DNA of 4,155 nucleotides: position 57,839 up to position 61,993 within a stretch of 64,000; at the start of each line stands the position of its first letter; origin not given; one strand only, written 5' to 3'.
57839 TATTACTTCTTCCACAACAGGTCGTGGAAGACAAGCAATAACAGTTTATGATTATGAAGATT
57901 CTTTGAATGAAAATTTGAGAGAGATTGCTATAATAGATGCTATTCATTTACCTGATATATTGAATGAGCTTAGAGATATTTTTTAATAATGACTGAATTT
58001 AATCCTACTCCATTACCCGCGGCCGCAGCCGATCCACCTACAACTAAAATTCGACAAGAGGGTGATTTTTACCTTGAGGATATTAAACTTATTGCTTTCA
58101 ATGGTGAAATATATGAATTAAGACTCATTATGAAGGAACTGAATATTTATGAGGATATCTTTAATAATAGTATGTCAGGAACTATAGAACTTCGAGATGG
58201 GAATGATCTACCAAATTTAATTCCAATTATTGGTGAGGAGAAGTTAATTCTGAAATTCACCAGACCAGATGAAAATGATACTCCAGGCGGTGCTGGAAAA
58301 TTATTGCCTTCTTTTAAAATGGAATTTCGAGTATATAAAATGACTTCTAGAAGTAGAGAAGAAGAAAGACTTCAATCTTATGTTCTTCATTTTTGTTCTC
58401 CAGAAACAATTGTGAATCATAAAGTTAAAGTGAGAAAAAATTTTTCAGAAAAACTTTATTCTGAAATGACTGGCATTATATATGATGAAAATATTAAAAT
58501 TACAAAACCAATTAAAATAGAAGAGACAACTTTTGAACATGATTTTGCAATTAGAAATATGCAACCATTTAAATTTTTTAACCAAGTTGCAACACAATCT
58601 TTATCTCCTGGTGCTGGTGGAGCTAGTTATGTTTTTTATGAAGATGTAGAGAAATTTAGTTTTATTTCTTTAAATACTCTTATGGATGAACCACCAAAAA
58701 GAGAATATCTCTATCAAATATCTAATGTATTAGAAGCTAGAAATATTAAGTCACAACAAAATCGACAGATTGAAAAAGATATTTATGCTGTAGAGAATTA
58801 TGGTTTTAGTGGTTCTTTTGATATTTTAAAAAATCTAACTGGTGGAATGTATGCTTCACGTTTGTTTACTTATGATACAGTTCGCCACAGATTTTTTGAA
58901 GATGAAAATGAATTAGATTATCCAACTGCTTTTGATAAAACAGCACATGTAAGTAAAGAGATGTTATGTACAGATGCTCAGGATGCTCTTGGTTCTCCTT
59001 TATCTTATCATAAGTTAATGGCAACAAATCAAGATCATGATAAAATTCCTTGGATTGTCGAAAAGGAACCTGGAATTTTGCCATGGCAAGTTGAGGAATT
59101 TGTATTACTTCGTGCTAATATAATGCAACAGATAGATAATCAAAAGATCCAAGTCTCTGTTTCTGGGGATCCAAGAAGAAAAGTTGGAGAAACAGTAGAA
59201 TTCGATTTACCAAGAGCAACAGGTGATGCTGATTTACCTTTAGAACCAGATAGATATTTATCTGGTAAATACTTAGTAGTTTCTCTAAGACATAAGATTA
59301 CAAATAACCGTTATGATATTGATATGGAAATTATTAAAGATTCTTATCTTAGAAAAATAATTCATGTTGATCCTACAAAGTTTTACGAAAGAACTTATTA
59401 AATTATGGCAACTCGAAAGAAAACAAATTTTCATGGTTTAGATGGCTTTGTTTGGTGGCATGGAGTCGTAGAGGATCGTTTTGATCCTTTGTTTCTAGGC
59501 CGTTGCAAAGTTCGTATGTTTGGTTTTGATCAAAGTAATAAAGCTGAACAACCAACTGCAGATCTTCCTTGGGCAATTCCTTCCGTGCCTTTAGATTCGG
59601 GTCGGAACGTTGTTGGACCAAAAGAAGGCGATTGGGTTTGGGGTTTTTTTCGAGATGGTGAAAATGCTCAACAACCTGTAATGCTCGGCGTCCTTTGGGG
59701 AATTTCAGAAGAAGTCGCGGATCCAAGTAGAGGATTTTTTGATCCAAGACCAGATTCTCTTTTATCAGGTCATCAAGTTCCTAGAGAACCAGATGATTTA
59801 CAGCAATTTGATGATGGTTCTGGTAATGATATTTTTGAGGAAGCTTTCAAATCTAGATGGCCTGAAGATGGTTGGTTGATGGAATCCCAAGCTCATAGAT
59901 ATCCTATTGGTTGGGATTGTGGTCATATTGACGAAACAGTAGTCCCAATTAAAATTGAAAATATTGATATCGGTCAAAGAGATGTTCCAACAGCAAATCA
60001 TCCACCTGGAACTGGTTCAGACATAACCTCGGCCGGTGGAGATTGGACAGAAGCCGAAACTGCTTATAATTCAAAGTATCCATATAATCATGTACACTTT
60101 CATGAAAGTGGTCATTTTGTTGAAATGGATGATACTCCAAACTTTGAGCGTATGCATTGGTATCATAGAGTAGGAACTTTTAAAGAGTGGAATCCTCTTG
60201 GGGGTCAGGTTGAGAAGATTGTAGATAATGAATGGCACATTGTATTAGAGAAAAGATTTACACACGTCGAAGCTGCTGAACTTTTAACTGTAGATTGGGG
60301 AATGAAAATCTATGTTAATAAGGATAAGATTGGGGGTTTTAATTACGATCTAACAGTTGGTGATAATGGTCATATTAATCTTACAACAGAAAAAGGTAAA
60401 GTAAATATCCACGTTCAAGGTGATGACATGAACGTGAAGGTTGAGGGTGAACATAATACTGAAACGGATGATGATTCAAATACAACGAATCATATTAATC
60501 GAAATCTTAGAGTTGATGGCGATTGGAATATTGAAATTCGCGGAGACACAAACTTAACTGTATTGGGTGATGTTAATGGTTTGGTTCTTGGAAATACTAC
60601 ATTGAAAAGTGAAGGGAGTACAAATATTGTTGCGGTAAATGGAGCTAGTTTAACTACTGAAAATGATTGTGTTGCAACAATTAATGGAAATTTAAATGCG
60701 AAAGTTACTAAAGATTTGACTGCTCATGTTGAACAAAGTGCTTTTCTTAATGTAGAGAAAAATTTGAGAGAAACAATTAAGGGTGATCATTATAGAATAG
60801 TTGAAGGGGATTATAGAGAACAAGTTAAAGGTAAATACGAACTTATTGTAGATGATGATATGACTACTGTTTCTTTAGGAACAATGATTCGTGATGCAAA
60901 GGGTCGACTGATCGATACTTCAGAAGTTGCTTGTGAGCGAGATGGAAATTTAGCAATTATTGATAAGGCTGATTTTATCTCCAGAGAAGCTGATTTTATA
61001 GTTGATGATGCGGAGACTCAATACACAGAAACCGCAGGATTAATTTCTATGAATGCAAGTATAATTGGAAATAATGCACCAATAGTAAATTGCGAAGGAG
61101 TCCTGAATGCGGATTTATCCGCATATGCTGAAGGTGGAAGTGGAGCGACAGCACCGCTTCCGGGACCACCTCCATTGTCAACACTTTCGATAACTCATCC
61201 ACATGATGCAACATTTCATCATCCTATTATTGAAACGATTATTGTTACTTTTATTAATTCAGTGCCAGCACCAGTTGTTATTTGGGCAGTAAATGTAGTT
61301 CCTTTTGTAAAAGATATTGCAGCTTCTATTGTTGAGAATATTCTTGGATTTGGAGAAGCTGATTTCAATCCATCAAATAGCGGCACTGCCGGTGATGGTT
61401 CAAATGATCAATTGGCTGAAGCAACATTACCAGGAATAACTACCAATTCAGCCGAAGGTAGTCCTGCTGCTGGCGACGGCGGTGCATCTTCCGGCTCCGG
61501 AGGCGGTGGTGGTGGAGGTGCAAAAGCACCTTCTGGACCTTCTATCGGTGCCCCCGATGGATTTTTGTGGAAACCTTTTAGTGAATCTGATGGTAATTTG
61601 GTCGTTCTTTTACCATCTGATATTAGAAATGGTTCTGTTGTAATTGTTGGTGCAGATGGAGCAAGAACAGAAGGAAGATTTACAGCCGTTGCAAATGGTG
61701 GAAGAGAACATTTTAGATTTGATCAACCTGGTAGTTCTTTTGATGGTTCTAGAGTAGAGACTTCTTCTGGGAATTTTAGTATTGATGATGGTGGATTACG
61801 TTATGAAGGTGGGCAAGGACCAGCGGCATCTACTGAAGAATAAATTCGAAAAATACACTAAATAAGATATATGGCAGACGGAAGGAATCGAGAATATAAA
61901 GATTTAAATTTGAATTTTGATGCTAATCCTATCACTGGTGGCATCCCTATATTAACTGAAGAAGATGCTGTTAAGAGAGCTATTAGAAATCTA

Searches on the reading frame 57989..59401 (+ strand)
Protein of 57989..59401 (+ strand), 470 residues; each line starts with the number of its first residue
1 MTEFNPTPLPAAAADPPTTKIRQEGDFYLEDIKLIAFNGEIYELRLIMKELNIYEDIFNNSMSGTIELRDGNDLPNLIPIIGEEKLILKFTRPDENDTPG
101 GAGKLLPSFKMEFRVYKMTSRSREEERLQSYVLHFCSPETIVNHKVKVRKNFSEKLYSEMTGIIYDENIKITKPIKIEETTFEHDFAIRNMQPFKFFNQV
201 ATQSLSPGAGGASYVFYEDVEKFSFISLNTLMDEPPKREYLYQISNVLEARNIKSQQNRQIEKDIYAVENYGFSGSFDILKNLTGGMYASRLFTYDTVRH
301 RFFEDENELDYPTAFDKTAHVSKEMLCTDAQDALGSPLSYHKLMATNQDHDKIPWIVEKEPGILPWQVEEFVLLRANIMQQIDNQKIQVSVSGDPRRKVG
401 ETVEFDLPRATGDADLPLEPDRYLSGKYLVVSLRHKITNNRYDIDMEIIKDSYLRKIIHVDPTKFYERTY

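Call 23: search_protein_families(library=phrogs, proteins=[window:57989-59401:+], max_evalue=0.00001)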
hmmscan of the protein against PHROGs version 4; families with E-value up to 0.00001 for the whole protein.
window:57989-59401:+ (470 aa): 2 families
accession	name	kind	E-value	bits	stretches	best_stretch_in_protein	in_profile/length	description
phrog_350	-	tail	1.2e-74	252.9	1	23-456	9-431/436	tail protein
phrog_24827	-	tail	7.4e-08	33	1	379-453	207-280/282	tail protein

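Call 24: find_related_loci(query=window:57989-59401:+, collection=viral_contigs, flank=1000)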
Query window:57989-59401:+ (470 aa) in viral_contigs; peptide patterns used: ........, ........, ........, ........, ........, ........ (x = any residue, [..] = any of these).
2 stretches matched a pattern, but none encodes a relative of the query by tblastn (E <= 1e-3).

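Call 33: find_homologous_proteins(query=window:57989-59401:+, max_evalue=1e-10)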
Query window:57989-59401:+ (470 aa): 72 proteins with E <= 1e-10 among 5962 candidates. Only proteins of 258 to 823 residues were searched: fused or split forms outside these lengths cannot appear, so this answer is no evidence that the protein stands alone or is whole; lengths 'longer' or 'shorter' looks for them.
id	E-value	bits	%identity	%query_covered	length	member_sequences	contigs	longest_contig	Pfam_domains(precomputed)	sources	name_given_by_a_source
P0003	0.0e+0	1069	100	100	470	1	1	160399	-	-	-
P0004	4.4e-254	862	80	100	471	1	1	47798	-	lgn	-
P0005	4.2e-139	483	50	99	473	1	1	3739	-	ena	-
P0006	1.4e-129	452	47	96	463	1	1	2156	-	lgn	-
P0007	3.9e-123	430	46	99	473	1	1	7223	-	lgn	-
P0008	7.4e-123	429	44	100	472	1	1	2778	-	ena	-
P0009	1.5e-120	422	44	100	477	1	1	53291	-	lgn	-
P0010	9.6e-120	419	43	97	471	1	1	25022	-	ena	-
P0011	8.0e-119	416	44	99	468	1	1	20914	-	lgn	-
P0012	5.9e-117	410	45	97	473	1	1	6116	-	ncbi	-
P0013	1.4e-114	402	44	97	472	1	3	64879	-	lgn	-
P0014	1.3e-113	399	46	96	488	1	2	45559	-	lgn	-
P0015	1.5e-111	392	43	98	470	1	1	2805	-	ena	-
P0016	5.2e-111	390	43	97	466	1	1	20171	-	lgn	-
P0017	2.1e-110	388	43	97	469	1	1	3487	-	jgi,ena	-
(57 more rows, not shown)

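Call 34: find_encoding_contigs(protein=P0004, flank=10000, max_places=3)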
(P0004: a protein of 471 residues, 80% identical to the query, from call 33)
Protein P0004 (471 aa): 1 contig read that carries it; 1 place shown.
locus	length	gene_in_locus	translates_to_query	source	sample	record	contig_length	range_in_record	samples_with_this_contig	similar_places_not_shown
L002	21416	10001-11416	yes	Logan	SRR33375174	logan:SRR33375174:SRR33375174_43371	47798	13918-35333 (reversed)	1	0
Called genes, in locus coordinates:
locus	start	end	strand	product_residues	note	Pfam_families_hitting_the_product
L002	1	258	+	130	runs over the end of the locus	PF11645:PDDEXK_5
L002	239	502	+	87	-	PF16805:Trans_coact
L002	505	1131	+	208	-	PF08993:T4_Gp59_N, PF08994:T4_Gp59_C (weak)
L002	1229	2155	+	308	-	PF08804:gp32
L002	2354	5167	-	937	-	PF00182:Glyco_hydro_19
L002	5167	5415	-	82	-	-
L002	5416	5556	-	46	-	PF28602:Gp51_C (weak)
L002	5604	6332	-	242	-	PF12322:T4_baseplate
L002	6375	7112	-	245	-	PF23849:Phage_TTP_2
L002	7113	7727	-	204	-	PF26869:Phage_T4_gp2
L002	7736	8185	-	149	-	PF08722:Tn7_TnsA-like_N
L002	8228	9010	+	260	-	-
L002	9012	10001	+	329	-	PF11246:Phage_gp53 (faint)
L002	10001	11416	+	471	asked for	-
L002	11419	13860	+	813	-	PF06714:Gp5_OB, PF22178:Gp5_trimer_C (faint)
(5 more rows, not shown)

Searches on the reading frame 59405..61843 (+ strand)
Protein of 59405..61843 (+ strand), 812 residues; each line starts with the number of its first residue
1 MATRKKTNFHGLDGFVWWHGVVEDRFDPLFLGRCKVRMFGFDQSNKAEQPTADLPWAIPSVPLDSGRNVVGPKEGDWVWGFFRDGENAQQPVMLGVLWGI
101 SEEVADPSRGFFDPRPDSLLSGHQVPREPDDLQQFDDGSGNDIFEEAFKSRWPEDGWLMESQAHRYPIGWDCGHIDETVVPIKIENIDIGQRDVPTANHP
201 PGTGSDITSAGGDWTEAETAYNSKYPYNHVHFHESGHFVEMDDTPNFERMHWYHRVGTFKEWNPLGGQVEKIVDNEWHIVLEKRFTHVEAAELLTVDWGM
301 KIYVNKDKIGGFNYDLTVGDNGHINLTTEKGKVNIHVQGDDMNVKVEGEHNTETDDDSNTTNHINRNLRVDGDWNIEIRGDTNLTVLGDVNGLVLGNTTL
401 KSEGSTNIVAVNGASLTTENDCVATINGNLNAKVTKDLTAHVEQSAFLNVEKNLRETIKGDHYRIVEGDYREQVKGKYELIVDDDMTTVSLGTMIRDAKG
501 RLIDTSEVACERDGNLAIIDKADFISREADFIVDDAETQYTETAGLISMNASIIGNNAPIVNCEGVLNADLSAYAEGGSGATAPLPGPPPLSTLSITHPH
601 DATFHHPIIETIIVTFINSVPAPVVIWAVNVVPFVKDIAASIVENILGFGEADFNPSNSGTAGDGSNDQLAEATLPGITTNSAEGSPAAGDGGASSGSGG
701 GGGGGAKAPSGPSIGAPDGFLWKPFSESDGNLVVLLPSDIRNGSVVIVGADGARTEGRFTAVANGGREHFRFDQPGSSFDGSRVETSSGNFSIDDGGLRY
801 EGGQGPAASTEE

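Call 16: search_dna_similar(query=window:59405-61843:+, collection=phages, mode=protein, max_rows=12)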
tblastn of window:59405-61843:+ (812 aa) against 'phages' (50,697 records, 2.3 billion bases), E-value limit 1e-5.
Records with a match: 2196; places in all: 2210; records where one place covers at least 80% of the query: 0.
Best place of each record, by identity: <60% 2196.
By first word of the organism name: Escherichia 634; Klebsiella 317; Synechococcus 269; Salmonella 195; Vibrio 121; Shigella 90; Aeromonas 77; Enterobacter 59; Cyanophage 50; Enterobacteria 48; and 48 more.
By host as written in the record: - 374; Escherichia coli 271; Klebsiella pneumoniae 110; Synechococcus 99; Escherichia coli O157:H7 35; Salmonella enterica 30; Escherichia coli B 28; Aeromonas salmonicida 27; and 485 more.
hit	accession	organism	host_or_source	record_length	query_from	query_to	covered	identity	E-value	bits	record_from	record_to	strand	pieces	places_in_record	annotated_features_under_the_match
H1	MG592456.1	Vibrio phage 1.081.O._10N.286.52.C2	Shewanella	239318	4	482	59%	33.5%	7e-40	229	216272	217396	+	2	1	hypothetical protein (x2)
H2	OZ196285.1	Vibrio phage F86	Seawater and oysters mix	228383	5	404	49%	34.8%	7e-41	169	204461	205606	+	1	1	baseplate hub subunit and tail lysozyme | tail protein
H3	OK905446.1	Vibrio phage VS1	Vibrio splendidus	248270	5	400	49%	35.0%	4e-40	166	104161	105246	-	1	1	record has no annotation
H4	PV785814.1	Vibrio phage QD01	Vibrio natriegens Vmax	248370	5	400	49%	35.0%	5e-40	166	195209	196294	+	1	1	baseplate hub | tail protein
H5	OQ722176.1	Vibrio phage vB_VspM_VS2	Vibrio splendidus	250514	5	400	49%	34.7%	1e-39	164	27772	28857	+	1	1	record has no annotation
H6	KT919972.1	Vibrio phage phi-Grn1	Vibrio alginolyticus V1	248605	9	404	49%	34.6%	4e-41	169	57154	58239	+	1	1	baseplate hub subunit/ tail lysozyme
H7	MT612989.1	Vibrio phage vB_ValM_R11Z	Vibrio alginolyticus NBRC 15630 = ATCC ...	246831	9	404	49%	34.6%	5e-41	169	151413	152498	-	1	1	baseplate hub subunit/ tail lysozyme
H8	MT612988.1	Vibrio phage vB_ValM_R10Z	Vibrio alginolyticus NBRC 15630 = ATCC ...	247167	9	404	49%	34.6%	5e-41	169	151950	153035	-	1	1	baseplate hub subunit/ tail lysozyme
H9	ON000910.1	Vibrio phage XZ1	Vibrio alginolyticus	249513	9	404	49%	34.6%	5e-41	169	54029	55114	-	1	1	hypothetical protein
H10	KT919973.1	Vibrio phage phi-ST2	Vibrio alginolyticus V1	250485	9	404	49%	34.6%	6e-41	169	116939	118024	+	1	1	baseplate hub subunit/ tail lysozyme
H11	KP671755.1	Vibrio phage ValKK3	Vibrio alginolyticus ATCC 17749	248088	9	404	49%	34.6%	7e-41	169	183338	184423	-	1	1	tail-associated lysozyme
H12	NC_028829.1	Vibrio phage ValKK3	Vibrio alginolyticus ATCC 17749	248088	9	404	49%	34.6%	7e-41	169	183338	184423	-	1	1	baseplate hub subunit and tail lysozyme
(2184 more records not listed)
